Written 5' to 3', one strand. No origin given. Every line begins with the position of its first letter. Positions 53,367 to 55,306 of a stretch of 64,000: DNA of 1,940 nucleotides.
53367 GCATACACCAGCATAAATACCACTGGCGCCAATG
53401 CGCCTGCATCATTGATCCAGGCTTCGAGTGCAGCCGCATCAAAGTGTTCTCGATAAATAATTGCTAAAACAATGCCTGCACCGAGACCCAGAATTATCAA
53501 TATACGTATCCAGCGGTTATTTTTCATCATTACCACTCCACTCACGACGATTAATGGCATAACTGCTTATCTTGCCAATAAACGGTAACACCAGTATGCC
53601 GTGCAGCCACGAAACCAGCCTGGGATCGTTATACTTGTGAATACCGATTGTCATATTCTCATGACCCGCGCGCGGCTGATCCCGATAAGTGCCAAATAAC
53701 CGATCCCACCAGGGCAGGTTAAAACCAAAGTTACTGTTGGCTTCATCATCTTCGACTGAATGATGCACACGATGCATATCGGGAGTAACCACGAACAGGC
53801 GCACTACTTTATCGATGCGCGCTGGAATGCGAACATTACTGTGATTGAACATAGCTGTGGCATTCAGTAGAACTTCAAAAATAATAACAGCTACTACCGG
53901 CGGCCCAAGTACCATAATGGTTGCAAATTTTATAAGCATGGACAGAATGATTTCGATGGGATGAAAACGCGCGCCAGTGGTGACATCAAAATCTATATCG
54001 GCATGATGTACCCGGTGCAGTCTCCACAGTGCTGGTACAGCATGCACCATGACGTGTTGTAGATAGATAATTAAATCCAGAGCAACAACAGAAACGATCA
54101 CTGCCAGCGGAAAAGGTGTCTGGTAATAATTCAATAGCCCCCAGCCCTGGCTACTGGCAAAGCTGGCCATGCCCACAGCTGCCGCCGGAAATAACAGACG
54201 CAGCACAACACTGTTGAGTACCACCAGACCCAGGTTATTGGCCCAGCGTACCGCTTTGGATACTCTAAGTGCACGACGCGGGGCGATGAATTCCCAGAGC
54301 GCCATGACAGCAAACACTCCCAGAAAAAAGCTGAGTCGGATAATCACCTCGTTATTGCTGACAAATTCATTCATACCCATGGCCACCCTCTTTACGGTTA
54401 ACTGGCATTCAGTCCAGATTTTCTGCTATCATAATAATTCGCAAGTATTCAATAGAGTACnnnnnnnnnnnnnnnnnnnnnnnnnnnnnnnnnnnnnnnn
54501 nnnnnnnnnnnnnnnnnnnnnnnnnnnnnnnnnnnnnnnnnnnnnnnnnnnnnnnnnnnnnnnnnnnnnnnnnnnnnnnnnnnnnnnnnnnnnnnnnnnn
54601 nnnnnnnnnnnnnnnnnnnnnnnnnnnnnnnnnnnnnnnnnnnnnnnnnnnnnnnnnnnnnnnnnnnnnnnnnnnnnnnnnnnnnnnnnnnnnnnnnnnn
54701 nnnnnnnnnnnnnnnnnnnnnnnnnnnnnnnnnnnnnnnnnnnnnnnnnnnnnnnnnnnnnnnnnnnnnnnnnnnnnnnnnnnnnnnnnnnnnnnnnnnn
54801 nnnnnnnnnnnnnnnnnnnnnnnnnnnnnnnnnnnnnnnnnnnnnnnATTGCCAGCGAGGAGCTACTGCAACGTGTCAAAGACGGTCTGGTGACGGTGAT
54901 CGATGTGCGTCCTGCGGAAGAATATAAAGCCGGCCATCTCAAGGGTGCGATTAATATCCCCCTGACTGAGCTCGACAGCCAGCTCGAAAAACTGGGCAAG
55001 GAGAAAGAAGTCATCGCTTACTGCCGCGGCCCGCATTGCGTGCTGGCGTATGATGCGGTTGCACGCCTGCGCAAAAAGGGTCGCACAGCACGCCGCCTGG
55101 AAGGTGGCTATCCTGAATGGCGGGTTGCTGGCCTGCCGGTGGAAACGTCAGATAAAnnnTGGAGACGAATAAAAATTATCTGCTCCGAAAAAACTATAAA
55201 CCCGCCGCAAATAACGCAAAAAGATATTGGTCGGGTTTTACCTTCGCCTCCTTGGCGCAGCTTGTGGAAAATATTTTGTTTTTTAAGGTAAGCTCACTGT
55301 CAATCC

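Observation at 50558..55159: Sulfide-handling cluster: SQR-like flavoprotein, YchN-like DsrE, DedA-rhodanese fusion and an ArsR-rhodanese fusion regulator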

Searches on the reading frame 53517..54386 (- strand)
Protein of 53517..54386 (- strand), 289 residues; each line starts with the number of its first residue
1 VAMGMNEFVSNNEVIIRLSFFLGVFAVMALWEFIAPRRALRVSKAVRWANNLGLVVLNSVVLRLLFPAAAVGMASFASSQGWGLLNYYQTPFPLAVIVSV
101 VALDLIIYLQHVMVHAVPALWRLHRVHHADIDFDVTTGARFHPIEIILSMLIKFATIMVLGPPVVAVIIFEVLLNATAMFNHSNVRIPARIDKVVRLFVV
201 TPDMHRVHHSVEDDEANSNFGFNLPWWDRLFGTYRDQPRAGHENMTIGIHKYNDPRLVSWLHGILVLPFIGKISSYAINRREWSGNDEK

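Call 3: search_protein_families(library=pfam, proteins=[window:53517-54386:-], max_evalue=0.01)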
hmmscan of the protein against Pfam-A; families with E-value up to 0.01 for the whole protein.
window:53517-54386:- (289 aa): 1 family
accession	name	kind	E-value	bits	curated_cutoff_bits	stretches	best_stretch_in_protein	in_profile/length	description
PF04116.19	FA_hydroxylase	-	7.9e-30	104.4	31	1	97-233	2-132/132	Fatty acid hydroxylase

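Call 4: search_protein_families(library=ncbifam, proteins=[window:53517-54386:-], max_evalue=0.01)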
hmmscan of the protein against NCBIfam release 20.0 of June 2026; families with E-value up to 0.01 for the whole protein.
window:53517-54386:- (289 aa): 1 family
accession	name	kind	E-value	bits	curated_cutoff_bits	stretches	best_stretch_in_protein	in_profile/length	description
NF052566.1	OrLpdHdlsOlsERhiz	equivalog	2.3e-26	92.8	475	1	7-250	25-268/293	ornithine lipid hydroxylase OlsE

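Call 57: find_homologous_proteins(query=window:53517-54380:-, max_evalue=1e-10)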
Query window:53517-54380:- (287 aa): 8000 proteins with E <= 1e-10 among 8000 candidates; the best 120 are listed.
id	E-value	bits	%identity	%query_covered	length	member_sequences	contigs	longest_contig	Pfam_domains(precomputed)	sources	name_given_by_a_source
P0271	2.9e-188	642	100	100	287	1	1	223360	PF04116.20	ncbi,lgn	-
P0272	1.4e-164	565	86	100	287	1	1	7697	PF04116.20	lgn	-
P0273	1.4e-163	561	85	100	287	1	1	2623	PF04116.20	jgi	jgi:sterol desaturase/sphingolipid hydroxylase (fatty acid hydroxylase superfamily)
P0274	1.4e-163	561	86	100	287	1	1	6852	PF04116.20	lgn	-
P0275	9.8e-163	559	85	100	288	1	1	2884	PF04116.20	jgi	-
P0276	1.4e-162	558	85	100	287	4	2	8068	PF04116.20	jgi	jgi:sterol desaturase/sphingolipid hydroxylase (fatty acid hydroxylase superfamily)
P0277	5.2e-162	556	85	100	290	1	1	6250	PF04116.20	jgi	jgi:sterol desaturase/sphingolipid hydroxylase (fatty acid hydroxylase superfamily)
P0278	8.7e-162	556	85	100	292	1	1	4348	PF04116.20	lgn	-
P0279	2.8e-161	554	83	100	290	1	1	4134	PF04116.20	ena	-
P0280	3.3e-161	554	85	100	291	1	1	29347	PF04116.20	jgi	jgi:sterol desaturase/sphingolipid hydroxylase (fatty acid hydroxylase superfamily)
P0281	6.7e-161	553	84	100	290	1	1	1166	PF04116.20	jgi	jgi:sterol desaturase/sphingolipid hydroxylase (fatty acid hydroxylase superfamily)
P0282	3.2e-160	550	84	100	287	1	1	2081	PF04116.20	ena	-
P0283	3.8e-160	550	84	100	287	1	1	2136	PF04116.20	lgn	-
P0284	2.3e-159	548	83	100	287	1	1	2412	PF04116.20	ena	-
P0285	5.3e-159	546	83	100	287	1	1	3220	PF04116.20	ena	-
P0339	2.4e-151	521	77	100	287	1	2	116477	PF04116.20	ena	-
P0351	6.2e-151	520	79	100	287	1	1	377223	PF04116.20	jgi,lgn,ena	-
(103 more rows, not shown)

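Call 88: find_encoding_contigs(protein=P0351, flank=9000, max_places=3)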
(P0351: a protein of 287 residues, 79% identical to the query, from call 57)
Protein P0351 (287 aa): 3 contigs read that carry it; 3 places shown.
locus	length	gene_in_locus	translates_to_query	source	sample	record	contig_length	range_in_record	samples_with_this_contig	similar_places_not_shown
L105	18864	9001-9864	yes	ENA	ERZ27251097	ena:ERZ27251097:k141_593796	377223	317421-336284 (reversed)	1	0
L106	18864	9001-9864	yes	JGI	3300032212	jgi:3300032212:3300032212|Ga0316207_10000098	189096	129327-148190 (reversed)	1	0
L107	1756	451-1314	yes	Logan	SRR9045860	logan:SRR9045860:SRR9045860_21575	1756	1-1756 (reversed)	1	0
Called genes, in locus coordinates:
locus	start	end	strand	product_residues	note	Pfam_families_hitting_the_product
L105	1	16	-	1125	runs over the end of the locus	PF01094:ANF_receptor, PF13433:Peripla_BP_5, PF13458:Peripla_BP_6, PF00989:PAS, PF08447:PAS_3, PF13426:PAS_9, PF08448:PAS_4, PF13426:PAS_9, +13 more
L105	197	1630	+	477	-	PF00072:Response_reg, PF00158:Sigma54_activat, PF14532:Sigma54_activ_2, PF07728:AAA_5 (weak), PF25601:AAA_lid_14, PF02954:HTH_8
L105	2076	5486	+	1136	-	PF12729:4HB_MCP_1, PF00672:HAMP, PF00989:PAS, PF08447:PAS_3, PF13426:PAS_9, PF01590:GAF, PF00989:PAS, PF13188:PAS_8, +6 more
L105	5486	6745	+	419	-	PF00072:Response_reg, PF00512:HisKA, PF02518:HATPase_c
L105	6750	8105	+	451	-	PF00072:Response_reg, PF00512:HisKA (weak), PF02518:HATPase_c, PF14501:HATPase_c_5 (faint)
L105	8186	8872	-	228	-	PF01022:HTH_5, PF12802:MarR_2 (weak), PF12840:HTH_20, PF25212:HVO_A0114 (weak), PF00581:Rhodanese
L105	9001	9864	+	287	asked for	PF04116:FA_hydroxylase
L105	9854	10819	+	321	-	PF09335:VTT_dom, PF00581:Rhodanese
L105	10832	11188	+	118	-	PF02635:DsrE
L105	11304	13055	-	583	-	PF00990:GGDEF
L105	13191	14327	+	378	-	PF00266:Aminotran_5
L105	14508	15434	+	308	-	PF05708:Peptidase_C92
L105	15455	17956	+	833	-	PF02771:Acyl-CoA_dh_N, PF02770:Acyl-CoA_dh_M (weak), PF00441:Acyl-CoA_dh_1, PF09317:ACDH_C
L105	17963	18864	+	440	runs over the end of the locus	PF00108:Thiolase_N, PF00109:ketoacyl-synt (weak), PF02803:Thiolase_C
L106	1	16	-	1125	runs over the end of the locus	PF01094:ANF_receptor, PF13433:Peripla_BP_5, PF13458:Peripla_BP_6, PF00989:PAS, PF08447:PAS_3, PF13426:PAS_9, PF08448:PAS_4, PF13426:PAS_9, +13 more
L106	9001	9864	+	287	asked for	PF04116:FA_hydroxylase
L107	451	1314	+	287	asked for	PF04116:FA_hydroxylase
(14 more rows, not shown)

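Call 89: find_encoding_contigs(protein=P0339, flank=9000, max_places=3)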
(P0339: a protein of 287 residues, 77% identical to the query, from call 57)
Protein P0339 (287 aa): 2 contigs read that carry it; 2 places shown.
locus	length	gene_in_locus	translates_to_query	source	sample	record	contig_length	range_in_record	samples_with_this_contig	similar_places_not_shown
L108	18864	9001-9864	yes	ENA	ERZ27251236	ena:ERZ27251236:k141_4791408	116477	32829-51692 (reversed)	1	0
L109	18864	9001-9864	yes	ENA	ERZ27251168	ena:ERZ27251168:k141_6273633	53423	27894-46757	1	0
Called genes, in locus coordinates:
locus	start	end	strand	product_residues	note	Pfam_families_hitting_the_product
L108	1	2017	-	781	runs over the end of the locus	PF04945:YHS, PF19335:HMBD, PF00122:E1-E2_ATPase, PF00702:Hydrolase, PF08282:Hydrolase_3 (faint)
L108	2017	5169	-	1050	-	PF00873:ACR_tran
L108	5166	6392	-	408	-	PF19335:HMBD, PF25919:BSH_CusB, PF25973:BSH_CzcB, PF25869:3HB_CusB, PF25944:Beta-barrel_RND, PF25954:Beta-barrel_RND_2, PF25967:RND-MFP_C, PF25975:CzcB_C, +1 more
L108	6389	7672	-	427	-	PF02321:OEP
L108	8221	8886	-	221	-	PF01022:HTH_5, PF12802:MarR_2 (faint), PF12840:HTH_20, PF25212:HVO_A0114 (faint), PF00581:Rhodanese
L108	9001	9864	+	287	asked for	PF04116:FA_hydroxylase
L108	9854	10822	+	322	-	PF09335:VTT_dom, PF00581:Rhodanese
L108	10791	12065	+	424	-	PF14522:Cytochrome_C7 (faint), PF13435:Cytochrome_C554 (faint)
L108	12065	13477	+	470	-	PF00890:FAD_binding_2 (faint), PF03486:HI0933_like (weak), PF07992:Pyr_redox_2, PF12831:FAD_oxidored (weak), PF13450:NAD_binding_8, PF13738:Pyr_redox_3, PF00070:Pyr_redox, PF02852:Pyr_redox_dim, +8 more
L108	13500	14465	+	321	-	PF04055:Radical_SAM, PF12345:DUF3641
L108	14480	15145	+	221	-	PF00535:Glycos_transf_2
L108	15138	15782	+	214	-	PF09837:DUF2064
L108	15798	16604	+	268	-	PF01135:PCMT, PF01209:Ubie_methyltran, PF13489:Methyltransf_23, PF13679:Methyltransf_32 (weak), PF13847:Methyltransf_31, PF08241:Methyltransf_11, PF08242:Methyltransf_12, PF13649:Methyltransf_25, +3 more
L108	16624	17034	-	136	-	PF00376:MerR, PF13411:MerR_1, PF09278:MerR-DNA-bind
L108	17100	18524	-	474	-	PF07992:Pyr_redox_2, PF12831:FAD_oxidored (weak), PF13738:Pyr_redox_3, PF00070:Pyr_redox, PF02852:Pyr_redox_dim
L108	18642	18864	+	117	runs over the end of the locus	PF01022:HTH_5, PF12840:HTH_20 (weak)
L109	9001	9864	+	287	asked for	PF04116:FA_hydroxylase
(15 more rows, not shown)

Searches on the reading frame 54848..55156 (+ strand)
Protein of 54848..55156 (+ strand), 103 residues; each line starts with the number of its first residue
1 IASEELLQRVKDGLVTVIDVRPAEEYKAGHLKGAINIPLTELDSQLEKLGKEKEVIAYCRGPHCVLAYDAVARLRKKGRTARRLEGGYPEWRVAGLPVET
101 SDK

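Call 54: search_solved_structures(query=window:54848-55156:+, max_evalue=0.001, show_alignments=5)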
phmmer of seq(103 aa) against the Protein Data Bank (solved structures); distinct sequences matched with E-value up to 0.001: 27.
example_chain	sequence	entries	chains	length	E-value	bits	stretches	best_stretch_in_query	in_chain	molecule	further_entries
1yt8_A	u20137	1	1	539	3.1e-17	65.7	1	16-101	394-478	thiosulfate sulfurtransferase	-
3tp9_A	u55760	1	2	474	2.9e-13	52.9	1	16-99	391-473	BETA-LACTAMASE and RHODANESE DOMAIN PROTEIN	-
3nhv_A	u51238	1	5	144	5.2e-13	52.1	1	12-96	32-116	BH2092 protein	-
3o3w_A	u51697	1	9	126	6e-13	51.9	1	12-93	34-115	BH2092 protein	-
4ocg_A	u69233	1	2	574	6e-09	39.1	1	17-95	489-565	FAD-dependent pyridine nucleotide-disulphide oxidoreductase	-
3nta_A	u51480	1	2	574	6e-09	39.1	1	17-95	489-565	FAD-dependent pyridine nucleotide-disulphide oxidoreductase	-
3icr_A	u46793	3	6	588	2e-08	37.4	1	12-89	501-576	Coenzyme A-Disulfide Reductase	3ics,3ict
6mxv_A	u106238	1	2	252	3.5e-08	36.6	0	12-99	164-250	Rhodanese-like family protein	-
3nt6_A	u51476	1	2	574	1.2e-07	34.9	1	17-95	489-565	FAD-dependent pyridine nucleotide-disulphide oxidoreductase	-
8a56_A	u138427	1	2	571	1.3e-07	34.8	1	11-93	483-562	Coenzyme A-persulfide reductase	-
3ntd_A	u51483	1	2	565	2.5e-07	33.9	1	17-94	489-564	FAD-dependent pyridine nucleotide-disulphide oxidoreductase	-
3hix_A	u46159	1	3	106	5.3e-07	32.8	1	14-100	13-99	Alr3790 protein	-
3k9r_A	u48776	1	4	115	6.3e-07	32.6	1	14-100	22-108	Alr3790 protein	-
2kl3_A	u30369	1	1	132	1.3e-06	31.6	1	14-99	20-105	Alr3790 protein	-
3ilm_A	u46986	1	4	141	1.4e-06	31.5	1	14-99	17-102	Alr3790 protein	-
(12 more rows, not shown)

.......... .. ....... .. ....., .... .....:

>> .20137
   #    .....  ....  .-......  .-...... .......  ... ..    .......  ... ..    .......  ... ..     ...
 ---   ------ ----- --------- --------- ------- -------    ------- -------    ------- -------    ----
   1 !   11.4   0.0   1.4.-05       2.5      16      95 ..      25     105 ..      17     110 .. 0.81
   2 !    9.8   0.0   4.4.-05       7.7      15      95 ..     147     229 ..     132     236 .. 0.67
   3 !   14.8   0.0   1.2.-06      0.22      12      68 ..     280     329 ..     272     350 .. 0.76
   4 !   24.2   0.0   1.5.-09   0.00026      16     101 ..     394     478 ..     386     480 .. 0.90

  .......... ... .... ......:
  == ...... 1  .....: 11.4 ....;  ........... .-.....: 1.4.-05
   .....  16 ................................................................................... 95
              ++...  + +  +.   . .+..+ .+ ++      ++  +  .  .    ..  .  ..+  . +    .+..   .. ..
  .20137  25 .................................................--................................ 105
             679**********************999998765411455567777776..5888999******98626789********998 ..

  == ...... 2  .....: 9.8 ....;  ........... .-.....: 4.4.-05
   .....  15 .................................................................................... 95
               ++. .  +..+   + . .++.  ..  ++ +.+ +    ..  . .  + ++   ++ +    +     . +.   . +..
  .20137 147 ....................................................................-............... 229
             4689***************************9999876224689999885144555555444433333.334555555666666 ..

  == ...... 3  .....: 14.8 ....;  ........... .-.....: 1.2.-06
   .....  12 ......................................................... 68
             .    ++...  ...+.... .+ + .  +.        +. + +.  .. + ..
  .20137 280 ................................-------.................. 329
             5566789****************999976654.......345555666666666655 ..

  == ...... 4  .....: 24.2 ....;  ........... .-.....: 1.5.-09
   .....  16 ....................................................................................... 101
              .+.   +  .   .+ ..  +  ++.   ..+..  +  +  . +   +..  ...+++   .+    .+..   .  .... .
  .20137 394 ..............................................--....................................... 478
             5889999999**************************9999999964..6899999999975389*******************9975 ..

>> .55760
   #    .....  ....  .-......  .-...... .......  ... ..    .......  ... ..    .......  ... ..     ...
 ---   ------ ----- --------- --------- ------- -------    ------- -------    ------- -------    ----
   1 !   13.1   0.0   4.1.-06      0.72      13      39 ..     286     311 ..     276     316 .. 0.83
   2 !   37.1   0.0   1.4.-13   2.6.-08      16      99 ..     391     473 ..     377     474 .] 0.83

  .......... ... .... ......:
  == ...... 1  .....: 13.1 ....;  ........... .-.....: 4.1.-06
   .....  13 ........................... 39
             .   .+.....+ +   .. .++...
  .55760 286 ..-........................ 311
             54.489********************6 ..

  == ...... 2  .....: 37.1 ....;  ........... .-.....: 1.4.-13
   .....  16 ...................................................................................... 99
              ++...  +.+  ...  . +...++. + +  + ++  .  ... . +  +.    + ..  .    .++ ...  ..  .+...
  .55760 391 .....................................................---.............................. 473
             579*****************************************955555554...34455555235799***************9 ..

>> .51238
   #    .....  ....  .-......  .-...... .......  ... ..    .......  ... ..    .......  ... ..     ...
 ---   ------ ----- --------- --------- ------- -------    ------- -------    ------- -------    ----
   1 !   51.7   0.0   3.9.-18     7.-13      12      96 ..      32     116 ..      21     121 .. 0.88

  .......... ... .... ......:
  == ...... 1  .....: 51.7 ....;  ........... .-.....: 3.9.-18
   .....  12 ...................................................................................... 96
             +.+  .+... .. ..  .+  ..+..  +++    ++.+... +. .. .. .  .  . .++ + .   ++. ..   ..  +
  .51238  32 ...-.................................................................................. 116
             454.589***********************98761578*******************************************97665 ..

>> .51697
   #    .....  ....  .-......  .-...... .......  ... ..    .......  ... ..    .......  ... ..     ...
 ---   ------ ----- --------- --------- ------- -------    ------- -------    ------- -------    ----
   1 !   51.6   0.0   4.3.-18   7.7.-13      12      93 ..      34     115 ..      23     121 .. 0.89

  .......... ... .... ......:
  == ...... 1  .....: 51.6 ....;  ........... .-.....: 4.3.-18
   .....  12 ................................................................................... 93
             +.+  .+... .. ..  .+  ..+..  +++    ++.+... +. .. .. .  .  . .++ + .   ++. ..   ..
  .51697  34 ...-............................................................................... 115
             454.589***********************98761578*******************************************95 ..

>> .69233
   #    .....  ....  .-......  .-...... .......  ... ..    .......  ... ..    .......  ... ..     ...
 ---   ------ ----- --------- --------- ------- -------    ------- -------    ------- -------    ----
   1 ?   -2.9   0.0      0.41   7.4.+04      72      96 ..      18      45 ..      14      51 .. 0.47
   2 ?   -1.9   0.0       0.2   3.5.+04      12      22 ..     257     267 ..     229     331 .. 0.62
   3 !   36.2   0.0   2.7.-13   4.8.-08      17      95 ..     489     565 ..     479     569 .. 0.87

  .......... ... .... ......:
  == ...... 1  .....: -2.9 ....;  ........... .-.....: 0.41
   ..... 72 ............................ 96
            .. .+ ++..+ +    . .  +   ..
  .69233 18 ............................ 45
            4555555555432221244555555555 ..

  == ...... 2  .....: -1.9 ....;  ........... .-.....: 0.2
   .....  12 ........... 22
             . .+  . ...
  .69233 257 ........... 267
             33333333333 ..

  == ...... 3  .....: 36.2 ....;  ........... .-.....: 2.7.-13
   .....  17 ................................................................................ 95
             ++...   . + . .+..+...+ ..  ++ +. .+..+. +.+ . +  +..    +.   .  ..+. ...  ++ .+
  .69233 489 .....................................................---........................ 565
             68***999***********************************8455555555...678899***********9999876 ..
